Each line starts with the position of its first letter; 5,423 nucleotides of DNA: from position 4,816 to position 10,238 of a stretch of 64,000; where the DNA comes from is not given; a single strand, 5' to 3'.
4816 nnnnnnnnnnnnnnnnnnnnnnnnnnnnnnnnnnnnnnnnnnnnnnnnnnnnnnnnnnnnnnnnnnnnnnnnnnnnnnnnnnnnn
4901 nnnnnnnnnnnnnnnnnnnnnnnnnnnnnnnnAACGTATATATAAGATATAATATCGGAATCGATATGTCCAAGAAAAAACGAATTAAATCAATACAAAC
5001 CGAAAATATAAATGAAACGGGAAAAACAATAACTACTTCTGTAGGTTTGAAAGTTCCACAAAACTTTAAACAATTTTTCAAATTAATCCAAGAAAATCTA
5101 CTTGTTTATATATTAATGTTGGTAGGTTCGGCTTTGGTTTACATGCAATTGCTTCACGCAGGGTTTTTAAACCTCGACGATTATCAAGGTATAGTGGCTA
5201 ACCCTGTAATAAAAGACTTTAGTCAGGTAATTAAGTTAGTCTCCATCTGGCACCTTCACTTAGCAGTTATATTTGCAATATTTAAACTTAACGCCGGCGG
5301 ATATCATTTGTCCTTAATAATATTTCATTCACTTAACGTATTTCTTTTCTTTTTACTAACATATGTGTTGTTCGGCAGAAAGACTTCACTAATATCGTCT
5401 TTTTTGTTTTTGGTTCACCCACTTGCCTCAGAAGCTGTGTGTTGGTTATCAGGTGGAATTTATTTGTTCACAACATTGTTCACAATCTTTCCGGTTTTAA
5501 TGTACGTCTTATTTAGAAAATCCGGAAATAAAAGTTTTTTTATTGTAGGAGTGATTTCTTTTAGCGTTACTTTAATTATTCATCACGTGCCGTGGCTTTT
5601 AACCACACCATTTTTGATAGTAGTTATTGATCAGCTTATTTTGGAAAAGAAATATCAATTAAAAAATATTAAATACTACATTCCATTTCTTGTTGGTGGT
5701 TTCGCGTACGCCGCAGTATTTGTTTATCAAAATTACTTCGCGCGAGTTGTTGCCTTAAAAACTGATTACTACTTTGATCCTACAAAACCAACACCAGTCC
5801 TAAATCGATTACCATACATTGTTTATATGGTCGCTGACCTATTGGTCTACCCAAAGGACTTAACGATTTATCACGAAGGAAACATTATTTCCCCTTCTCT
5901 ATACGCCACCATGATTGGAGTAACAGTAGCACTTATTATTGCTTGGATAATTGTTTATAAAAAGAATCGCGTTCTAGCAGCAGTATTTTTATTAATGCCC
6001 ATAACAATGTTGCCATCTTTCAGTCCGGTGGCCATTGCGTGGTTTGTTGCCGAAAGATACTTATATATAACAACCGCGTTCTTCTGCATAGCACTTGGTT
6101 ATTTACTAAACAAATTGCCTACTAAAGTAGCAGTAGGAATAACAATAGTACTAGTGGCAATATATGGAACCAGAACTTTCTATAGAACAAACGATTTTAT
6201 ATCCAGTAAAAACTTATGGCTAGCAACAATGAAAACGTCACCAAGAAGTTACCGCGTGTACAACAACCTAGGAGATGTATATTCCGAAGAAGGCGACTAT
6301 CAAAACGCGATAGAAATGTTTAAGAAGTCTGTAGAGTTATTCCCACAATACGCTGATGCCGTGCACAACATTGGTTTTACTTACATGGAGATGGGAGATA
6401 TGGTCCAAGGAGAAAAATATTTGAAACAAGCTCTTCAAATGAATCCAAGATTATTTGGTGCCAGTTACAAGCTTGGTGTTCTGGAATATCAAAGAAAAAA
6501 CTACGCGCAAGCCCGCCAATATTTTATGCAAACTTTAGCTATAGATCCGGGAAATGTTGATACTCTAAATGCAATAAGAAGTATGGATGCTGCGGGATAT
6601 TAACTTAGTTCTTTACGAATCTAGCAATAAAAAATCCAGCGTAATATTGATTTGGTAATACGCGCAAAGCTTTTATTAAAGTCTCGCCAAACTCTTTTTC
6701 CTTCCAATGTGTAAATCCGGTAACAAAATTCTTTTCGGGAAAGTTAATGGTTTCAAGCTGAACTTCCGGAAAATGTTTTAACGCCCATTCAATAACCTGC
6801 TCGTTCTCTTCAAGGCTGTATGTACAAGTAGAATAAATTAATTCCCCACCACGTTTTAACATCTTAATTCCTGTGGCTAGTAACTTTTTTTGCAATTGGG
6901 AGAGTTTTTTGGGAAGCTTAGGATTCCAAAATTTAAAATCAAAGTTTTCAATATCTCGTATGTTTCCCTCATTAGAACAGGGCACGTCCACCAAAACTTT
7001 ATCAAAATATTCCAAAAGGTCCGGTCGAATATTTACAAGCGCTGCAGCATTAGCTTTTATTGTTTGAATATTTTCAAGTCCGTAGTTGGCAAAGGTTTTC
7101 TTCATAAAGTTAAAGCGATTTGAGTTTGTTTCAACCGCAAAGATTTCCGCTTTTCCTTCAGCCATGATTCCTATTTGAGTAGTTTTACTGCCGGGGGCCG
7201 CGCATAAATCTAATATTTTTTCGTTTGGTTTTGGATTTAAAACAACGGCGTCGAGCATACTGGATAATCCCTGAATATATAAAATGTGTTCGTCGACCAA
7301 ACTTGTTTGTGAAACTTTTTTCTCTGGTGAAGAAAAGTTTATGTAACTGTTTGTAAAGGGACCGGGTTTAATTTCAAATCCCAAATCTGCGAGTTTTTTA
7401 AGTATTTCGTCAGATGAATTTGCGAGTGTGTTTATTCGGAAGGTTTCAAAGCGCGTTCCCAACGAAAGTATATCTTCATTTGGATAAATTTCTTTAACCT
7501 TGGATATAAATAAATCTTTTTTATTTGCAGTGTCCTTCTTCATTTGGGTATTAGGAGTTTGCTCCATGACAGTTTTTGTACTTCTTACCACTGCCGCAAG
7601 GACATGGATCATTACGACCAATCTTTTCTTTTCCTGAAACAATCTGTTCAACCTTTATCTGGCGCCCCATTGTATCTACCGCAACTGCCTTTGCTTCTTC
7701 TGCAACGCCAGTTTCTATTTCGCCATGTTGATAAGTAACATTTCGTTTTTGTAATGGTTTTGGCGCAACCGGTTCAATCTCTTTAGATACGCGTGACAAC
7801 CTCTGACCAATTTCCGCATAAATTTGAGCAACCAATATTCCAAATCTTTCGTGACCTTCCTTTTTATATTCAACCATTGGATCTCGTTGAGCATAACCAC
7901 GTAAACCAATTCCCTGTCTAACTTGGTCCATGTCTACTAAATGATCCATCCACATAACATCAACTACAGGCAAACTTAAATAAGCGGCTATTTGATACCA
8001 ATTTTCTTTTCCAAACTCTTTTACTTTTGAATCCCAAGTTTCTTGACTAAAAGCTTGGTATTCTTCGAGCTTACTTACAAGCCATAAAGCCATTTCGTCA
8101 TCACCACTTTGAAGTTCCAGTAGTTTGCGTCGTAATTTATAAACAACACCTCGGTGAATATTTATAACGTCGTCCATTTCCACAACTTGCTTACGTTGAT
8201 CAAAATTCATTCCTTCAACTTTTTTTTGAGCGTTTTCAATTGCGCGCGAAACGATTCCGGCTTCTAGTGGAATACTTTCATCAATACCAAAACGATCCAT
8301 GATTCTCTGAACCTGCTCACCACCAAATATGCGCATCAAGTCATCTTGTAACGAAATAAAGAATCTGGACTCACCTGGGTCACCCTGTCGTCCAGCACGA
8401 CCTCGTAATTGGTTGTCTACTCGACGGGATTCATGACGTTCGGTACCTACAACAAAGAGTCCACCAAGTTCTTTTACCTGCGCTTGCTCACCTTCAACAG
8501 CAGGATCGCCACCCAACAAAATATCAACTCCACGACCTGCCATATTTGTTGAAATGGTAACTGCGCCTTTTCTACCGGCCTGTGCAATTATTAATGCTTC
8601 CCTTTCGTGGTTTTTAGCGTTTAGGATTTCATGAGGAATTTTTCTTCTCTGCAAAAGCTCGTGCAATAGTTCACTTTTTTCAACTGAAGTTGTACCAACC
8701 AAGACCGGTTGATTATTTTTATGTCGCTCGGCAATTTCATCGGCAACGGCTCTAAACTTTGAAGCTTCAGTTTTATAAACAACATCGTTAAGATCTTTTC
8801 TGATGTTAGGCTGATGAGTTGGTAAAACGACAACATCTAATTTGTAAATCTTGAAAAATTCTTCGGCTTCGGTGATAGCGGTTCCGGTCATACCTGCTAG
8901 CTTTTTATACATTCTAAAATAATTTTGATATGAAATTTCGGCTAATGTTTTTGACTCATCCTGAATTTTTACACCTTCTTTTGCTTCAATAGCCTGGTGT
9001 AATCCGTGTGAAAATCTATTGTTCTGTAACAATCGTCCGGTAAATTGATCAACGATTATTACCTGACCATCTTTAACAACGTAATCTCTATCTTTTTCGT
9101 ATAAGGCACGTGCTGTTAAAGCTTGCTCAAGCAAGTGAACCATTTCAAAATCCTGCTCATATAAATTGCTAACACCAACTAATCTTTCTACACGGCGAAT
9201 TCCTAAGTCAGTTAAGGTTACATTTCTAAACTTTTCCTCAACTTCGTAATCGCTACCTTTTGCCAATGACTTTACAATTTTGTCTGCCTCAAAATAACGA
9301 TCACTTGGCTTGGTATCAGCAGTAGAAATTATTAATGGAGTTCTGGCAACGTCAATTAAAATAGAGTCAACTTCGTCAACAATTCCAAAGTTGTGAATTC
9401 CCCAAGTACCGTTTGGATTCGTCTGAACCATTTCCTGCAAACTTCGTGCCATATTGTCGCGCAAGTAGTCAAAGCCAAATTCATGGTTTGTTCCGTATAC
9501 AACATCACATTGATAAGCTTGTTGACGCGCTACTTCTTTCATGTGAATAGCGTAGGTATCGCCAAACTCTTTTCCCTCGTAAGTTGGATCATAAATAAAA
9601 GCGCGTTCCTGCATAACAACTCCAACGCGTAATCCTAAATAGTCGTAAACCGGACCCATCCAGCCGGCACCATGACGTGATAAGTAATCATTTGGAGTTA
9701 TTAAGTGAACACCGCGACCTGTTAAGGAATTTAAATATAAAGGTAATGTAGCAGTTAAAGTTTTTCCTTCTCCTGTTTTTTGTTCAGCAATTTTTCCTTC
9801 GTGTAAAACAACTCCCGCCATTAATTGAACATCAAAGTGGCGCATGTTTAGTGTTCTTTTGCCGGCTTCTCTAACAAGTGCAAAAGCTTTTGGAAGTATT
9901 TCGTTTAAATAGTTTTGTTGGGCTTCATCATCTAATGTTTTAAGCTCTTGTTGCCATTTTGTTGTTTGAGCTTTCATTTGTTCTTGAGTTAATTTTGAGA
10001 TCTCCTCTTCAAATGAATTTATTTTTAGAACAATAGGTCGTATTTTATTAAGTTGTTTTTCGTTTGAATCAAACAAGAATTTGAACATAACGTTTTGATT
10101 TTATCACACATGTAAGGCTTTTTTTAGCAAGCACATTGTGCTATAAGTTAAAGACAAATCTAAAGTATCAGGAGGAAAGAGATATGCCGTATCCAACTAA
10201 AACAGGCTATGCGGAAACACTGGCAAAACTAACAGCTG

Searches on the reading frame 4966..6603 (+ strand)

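Call 31: search_protein_families(library=pfam, proteins=[window:4966-6603:+], max_evalue=0.0001)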
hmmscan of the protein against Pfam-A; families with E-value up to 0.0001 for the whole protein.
window:4966-6603:+ (545 aa): 14 families
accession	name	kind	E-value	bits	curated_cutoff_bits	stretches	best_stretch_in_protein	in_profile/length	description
PF00515.34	TPR_1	-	1.8e-20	72.2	27.8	1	430-462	2-34/34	Tetratricopeptide repeat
PF07719.23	TPR_2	-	7.5e-19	66.7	27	1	430-462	2-34/34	Tetratricopeptide repeat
PF13181.12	TPR_8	-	1.6e-18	65.6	25.7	1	429-461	1-33/34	Tetratricopeptide repeat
PF13424.12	TPR_12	-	1.6e-15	57.5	30.1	2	464-527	4-75/77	Tetratricopeptide repeat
PF13431.12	TPR_17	-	3.5e-14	52.2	24.4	0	418-450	2-34/34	Tetratricopeptide repeat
PF14559.12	TPR_19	-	2.5e-13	50.6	25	2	441-494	3-56/68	Tetratricopeptide repeat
PF13414.12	TPR_11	-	3.5e-12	46.3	26.8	1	436-477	1-42/42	TPR repeat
PF13432.12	TPR_16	-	4.3e-12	46.7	32.7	1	473-530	7-64/65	Tetratricopeptide repeat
PF13374.12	TPR_10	-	8e-12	45.2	27.5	0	431-458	4-31/42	Tetratricopeptide repeat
PF13174.12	TPR_6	-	3.4e-09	37.2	26.3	0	435-461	6-32/33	Tetratricopeptide repeat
PF13428.12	TPR_14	-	8.2e-08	32.6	23.5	0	433-466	5-38/44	Tetratricopeptide repeat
PF13371.12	TPR_9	-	4.4e-07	30.3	35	0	438-495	4-61/73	Tetratricopeptide repeat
PF23914.1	TPR_CcmH_CycH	-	1.6e-06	28.4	42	1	423-526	44-150/158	Cytochrome c-type biogenesis protein H TPR domain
PF13176.12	TPR_7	-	1.2e-05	25.5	27.9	0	433-454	3-24/36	Tetratricopeptide repeat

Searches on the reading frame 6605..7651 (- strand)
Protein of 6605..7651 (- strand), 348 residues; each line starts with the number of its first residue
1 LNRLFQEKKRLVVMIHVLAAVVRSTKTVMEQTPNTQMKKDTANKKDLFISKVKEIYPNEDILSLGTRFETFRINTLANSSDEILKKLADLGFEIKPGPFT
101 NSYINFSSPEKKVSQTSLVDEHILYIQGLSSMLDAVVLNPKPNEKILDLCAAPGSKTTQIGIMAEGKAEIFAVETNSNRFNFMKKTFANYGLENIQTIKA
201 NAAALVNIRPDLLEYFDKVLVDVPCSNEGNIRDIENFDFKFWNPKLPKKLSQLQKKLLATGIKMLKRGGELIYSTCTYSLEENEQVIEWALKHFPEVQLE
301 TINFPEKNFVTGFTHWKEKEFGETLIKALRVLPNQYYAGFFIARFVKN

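Call 31: search_protein_families(library=pfam, proteins=[window:6605-7651:-], max_evalue=0.0001)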
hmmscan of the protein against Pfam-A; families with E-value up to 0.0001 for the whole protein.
window:6605-7651:- (348 aa): 2 families
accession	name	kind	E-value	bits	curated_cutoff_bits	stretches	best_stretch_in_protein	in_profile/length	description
PF01189.24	Methyltr_RsmB-F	-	6.4e-45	153.7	27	1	135-345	1-198/199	16S rRNA methyltransferase RsmB/F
PF01728.25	FtsJ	-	2.4e-06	28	24.1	1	133-298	13-160/181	FtsJ-like methyltransferase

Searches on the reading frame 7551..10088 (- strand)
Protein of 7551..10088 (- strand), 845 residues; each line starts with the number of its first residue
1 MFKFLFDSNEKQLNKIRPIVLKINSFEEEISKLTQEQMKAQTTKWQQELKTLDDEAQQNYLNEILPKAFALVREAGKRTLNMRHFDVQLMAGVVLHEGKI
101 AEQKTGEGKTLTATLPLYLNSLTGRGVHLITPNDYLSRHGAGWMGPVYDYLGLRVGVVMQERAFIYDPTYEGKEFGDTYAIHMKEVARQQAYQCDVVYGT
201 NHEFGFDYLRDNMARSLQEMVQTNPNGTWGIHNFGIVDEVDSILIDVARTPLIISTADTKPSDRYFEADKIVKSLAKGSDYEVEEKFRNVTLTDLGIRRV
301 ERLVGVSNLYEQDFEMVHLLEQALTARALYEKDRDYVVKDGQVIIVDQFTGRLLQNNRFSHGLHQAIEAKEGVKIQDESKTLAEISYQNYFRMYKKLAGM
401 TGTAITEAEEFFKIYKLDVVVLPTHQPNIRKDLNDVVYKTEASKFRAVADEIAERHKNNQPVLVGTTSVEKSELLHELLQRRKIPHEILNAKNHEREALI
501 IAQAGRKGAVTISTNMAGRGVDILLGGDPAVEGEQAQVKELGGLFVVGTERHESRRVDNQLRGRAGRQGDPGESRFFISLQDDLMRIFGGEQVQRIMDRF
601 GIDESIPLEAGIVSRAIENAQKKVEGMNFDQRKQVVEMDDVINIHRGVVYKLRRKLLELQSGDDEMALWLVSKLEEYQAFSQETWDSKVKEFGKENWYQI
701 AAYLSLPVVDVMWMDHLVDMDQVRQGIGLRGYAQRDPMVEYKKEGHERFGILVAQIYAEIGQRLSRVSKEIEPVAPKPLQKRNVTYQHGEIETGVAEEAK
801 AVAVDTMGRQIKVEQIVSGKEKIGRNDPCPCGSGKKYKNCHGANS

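Call 13: search_protein_families(library=pfam, proteins=[window:7551-10088:-], max_evalue=0.00001)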
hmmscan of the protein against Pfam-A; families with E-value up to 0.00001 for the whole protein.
window:7551-10088:- (845 aa): 5 families
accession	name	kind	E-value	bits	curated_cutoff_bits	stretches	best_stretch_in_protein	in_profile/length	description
PF07517.20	SecA_DEAD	-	1.8e-112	375.8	24.6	1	3-411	3-289/290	SecA DEAD-like domain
PF21090.3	P-loop_SecA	-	1.1e-81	273.8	27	2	427-532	1-106/205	SecA P-loop domain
PF07516.18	SecA_SW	-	3e-39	135.6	26.7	2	681-767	115-199/200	SecA Wing and Scaffold domain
PF01043.26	SecA_PP_bind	-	1.5e-36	125.7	23.5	1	262-368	3-110/110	SecA preprotein cross-linking domain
PF02810.21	SEC-C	-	1.7e-10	41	20.4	1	825-842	1-18/19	SEC-C motif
